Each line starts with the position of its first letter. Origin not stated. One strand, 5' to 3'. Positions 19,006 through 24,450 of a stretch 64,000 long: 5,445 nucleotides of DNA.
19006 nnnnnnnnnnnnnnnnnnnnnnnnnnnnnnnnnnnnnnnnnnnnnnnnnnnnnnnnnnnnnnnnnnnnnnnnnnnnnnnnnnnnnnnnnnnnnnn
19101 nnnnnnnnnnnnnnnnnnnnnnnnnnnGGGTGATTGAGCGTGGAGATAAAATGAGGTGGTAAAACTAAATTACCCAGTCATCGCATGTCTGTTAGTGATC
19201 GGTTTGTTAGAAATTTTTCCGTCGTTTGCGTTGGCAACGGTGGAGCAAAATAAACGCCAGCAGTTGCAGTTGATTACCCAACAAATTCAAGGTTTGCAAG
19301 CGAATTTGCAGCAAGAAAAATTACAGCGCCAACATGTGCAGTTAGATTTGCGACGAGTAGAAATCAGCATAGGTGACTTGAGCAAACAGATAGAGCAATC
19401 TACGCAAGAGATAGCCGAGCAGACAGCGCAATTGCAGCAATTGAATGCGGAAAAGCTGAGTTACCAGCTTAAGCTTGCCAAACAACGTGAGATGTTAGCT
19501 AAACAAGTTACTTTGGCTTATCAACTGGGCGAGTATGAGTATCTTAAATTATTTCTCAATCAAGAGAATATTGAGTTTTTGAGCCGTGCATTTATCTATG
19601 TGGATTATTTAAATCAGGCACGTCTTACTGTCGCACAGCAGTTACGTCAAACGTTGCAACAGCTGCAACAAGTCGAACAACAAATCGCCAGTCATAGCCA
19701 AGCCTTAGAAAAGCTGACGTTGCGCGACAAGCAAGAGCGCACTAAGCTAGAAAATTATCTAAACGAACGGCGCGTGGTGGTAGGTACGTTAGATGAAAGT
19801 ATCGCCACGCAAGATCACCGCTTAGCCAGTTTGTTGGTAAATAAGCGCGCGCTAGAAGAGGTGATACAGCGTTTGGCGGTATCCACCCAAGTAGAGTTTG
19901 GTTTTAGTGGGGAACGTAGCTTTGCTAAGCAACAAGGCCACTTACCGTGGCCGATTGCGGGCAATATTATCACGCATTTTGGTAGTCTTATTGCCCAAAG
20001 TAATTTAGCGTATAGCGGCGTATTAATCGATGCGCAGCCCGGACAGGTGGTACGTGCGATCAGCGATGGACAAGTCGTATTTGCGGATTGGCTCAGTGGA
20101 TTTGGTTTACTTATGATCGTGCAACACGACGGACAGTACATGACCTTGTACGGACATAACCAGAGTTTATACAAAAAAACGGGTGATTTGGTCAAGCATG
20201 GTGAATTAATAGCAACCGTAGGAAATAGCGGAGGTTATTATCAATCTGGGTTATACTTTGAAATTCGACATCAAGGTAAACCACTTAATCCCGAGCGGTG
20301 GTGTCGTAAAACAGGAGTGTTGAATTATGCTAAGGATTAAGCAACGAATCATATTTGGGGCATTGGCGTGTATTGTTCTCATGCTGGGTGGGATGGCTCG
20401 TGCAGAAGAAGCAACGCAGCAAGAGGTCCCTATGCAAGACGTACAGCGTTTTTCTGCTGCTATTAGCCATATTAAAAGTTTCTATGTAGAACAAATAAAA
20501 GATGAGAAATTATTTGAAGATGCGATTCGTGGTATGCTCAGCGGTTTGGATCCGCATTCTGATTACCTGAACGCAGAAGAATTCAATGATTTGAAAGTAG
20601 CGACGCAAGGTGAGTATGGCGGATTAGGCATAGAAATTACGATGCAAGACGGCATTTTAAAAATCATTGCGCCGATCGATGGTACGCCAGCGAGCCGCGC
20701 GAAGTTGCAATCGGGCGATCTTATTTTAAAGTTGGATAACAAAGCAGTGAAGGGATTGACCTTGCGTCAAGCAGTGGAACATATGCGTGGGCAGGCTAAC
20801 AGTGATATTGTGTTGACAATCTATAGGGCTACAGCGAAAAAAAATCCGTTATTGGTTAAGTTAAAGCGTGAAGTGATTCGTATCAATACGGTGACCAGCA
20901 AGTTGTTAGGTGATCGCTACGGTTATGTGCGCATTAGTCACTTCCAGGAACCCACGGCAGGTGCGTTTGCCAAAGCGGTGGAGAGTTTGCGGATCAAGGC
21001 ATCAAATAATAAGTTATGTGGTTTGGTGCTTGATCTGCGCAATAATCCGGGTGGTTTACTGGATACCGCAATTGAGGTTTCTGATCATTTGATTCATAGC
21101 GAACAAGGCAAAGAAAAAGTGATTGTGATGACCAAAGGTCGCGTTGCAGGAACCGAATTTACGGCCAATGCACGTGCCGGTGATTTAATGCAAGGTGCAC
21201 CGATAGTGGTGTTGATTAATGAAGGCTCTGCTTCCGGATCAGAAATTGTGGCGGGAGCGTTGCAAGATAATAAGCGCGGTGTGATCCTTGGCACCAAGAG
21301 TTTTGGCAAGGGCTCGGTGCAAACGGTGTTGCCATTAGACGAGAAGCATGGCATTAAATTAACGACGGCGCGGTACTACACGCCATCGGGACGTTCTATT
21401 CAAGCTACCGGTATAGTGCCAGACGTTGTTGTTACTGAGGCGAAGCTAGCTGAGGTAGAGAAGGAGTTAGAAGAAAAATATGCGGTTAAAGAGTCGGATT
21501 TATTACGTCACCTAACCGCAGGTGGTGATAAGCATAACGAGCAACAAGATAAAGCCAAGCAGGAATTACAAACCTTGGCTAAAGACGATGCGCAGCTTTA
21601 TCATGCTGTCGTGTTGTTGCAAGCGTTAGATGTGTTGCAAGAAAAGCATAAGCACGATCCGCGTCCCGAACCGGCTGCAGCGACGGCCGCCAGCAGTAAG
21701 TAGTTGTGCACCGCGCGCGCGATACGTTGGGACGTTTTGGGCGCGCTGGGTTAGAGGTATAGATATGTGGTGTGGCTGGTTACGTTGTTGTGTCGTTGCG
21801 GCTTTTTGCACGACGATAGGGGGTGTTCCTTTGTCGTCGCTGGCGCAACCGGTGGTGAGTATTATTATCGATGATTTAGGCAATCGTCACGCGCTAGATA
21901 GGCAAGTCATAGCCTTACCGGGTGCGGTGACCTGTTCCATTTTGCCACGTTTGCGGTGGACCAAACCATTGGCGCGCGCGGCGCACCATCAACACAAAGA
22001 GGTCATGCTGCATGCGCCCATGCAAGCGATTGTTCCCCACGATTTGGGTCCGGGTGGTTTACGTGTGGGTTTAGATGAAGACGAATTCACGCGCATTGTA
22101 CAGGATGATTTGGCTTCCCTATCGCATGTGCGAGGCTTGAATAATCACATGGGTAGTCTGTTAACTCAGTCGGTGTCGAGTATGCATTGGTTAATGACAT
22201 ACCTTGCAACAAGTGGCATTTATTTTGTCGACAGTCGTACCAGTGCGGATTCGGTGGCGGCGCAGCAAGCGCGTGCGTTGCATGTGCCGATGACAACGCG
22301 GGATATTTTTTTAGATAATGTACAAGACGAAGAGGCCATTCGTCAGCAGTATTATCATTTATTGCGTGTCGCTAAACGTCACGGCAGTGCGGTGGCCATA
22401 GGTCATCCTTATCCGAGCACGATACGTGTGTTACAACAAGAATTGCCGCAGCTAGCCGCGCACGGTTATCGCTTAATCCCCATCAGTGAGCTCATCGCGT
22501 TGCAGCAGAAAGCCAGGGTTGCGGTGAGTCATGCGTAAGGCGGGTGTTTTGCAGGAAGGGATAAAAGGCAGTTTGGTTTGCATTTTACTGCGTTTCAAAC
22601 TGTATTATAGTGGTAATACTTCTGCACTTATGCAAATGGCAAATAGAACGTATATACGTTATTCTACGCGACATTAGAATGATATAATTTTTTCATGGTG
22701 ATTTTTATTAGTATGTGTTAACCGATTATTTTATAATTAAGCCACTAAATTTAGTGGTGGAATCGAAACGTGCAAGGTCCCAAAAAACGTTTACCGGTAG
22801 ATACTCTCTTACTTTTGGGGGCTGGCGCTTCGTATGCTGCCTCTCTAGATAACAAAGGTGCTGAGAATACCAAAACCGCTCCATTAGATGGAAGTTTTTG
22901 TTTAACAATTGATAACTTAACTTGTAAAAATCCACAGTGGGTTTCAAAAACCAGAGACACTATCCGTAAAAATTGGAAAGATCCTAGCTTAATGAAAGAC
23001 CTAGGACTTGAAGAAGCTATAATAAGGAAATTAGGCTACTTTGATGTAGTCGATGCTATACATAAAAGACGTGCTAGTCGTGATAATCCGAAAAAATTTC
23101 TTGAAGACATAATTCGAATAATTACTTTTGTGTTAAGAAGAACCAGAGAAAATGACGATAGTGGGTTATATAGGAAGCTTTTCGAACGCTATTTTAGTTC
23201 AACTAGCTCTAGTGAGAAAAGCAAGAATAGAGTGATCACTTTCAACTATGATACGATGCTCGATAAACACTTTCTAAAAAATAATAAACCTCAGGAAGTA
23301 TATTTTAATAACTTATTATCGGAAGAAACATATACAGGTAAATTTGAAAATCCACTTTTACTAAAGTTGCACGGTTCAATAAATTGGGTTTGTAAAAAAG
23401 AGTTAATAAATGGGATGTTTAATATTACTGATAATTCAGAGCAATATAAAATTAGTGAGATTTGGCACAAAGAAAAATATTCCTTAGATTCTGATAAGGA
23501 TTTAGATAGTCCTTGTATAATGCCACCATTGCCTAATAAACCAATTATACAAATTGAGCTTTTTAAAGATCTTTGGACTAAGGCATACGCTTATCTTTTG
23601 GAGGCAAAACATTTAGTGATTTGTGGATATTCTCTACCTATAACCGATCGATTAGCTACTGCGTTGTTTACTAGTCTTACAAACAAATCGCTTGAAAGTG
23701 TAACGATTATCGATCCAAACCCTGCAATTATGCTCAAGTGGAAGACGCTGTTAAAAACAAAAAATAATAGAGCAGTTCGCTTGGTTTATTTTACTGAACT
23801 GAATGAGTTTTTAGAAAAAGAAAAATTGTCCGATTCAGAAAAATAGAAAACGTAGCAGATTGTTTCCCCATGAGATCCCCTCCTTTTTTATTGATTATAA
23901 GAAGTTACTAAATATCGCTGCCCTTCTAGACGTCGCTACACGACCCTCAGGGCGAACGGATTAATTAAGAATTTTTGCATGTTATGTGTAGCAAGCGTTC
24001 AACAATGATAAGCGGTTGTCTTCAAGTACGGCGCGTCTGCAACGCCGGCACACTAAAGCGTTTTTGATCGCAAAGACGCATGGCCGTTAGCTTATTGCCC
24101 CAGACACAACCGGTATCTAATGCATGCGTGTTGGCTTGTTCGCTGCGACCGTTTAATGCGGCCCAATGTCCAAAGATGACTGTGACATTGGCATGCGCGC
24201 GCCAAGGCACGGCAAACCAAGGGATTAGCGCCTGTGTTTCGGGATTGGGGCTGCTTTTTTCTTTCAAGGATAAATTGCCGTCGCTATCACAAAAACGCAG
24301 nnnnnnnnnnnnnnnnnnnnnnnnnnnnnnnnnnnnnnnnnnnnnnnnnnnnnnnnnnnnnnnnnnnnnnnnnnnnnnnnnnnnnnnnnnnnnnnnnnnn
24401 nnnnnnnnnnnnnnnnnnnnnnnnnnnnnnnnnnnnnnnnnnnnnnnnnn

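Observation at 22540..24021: AT-rich single-gene islet encoding a stand-alone SIR2_2 sirtuin-like protein, inserted between yibQ and apaH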

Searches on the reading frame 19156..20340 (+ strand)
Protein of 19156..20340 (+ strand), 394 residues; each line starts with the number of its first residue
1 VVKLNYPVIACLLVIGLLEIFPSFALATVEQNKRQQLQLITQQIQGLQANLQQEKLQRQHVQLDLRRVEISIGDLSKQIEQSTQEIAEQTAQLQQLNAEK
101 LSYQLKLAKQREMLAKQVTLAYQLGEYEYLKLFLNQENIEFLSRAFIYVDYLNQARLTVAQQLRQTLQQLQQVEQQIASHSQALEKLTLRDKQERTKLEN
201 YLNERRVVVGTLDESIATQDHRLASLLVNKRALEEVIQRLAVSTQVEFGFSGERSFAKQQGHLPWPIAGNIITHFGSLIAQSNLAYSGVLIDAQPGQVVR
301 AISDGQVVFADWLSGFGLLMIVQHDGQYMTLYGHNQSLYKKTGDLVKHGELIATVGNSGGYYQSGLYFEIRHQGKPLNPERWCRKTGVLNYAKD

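Call 3: search_protein_families(library=pfam, proteins=[window:19156-20340:+], max_evalue=0.01)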
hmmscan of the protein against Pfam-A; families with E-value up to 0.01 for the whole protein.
window:19156-20340:+ (394 aa): 1 family
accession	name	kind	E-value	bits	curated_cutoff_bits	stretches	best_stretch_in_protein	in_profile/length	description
PF01551.29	Peptidase_M23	-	5.5e-26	91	28.7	1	287-379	4-96/96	Peptidase family M23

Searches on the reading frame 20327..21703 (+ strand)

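Call 3: search_protein_families(library=pfam, proteins=[window:20327-21703:+], max_evalue=0.01)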
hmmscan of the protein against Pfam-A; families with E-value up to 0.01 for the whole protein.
window:20327-21703:+ (458 aa): 5 families
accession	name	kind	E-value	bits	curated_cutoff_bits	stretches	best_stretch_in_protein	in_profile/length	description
PF03572.23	Peptidase_S41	-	9.9e-51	172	24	1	198-369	2-165/165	Peptidase family S41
PF13180.12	PDZ_2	-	3.7e-10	40.4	27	1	98-172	1-74/80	PDZ domain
PF22694.1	CtpB_N-like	-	5.5e-10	40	27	1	28-84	27-84/85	Activating protease CtpB N-terminal domain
PF17820.7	PDZ_6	-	1.6e-07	31.4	27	1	115-167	4-54/54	PDZ domain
PF00595.29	PDZ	-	2.3e-06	28.3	23.2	1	96-164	8-79/81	PDZ domain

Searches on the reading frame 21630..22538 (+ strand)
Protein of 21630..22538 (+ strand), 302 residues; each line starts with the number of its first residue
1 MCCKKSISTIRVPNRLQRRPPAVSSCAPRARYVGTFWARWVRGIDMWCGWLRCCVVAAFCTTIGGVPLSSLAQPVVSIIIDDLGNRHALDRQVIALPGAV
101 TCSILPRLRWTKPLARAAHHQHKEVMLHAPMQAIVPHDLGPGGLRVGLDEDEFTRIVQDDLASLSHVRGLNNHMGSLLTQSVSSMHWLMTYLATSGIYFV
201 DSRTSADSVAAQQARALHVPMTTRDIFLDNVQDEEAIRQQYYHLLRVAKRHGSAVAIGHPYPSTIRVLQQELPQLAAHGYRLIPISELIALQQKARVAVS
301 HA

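Call 3: search_protein_families(library=pfam, proteins=[window:21630-22538:+], max_evalue=0.01)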
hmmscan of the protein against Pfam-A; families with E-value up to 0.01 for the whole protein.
window:21630-22538:+ (302 aa): 1 family
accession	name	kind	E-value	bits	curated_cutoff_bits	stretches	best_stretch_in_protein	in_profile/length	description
PF04748.18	Polysacc_deac_2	-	1.9e-75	253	27.5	1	78-288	1-211/212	Divergent polysaccharide deacetylase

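Call 5: search_protein_families(library=ncbifam, proteins=[window:21630-22538:+], max_evalue=0.1)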
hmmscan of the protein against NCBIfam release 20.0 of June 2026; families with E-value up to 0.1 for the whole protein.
window:21630-22538:+ (302 aa): 2 families
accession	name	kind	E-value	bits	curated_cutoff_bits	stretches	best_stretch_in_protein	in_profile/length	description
NF007339.0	PRK09834.1-1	equivalog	0.084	12.1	299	0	205-293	36-122/271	DNA-binding transcriptional regulator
NF042941.1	Retron_TIR_antiphage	equivalog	0.094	11.5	600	0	238-283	25-69/464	TIR domain-containing anti-phage reverse transcriptase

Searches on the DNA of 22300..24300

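Call 71: search_rna_families(source=window, start=22300, end=24300, threshold=evalue, max_evalue=1)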
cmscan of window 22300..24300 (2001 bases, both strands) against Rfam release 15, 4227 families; matches with E-value up to 1: 0.
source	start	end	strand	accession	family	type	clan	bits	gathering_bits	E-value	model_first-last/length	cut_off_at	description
